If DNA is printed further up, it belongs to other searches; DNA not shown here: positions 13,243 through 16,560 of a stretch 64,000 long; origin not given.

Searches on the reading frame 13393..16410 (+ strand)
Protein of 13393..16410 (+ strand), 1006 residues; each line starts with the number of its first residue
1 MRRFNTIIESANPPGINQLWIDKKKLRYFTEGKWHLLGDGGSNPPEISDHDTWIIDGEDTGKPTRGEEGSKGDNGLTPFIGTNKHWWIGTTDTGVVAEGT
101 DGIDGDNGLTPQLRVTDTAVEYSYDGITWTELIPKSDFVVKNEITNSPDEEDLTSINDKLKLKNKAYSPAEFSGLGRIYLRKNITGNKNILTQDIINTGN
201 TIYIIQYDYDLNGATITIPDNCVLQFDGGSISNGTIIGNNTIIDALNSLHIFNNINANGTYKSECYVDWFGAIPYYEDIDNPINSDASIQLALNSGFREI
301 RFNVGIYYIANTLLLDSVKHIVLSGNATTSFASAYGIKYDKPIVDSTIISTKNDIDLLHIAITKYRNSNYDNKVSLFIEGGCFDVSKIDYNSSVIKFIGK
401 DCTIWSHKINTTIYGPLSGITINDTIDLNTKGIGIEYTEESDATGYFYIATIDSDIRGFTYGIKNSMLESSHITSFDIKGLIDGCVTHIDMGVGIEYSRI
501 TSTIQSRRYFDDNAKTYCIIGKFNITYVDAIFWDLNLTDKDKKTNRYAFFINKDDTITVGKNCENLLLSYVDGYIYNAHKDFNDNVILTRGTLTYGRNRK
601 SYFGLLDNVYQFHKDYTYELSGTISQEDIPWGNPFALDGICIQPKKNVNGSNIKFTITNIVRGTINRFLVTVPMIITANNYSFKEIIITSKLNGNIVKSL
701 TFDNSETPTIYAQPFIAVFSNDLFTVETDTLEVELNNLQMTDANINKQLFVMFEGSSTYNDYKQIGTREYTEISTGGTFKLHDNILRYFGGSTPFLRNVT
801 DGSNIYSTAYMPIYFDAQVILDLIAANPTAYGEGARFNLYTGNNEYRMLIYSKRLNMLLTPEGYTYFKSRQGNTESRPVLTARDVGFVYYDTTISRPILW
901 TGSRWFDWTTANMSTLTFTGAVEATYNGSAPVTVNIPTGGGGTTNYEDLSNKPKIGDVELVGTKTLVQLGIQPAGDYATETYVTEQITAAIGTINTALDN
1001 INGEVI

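Call 20: search_protein_families(library=phrogs, proteins=[window:13393-16410:+], max_evalue=0.00001)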
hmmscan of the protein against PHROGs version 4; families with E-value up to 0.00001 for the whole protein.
window:13393-16410:+ (1006 aa): 3 families
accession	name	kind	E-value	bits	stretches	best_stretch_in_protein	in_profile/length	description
phrog_37283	-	unknown function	4.2e-08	33.7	1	61-107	229-276/386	-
phrog_32509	-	unknown function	9.2e-08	32.7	1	59-100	12-53/396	-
phrog_24985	-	unknown function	6.4e-06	27.2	0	939-972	25-58/70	-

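Call 69: search_protein_families(library=pfam, proteins=[window:13393-16410:+], max_evalue=0.01)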
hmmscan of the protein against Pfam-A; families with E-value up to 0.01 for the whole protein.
window:13393-16410:+ (1006 aa): 0 families

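Call 79: search_protein_families(library=ncbifam, proteins=[window:13393-16410:+], max_evalue=0.1)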
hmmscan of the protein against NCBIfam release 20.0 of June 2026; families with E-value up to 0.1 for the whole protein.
window:13393-16410:+ (1006 aa): 0 families
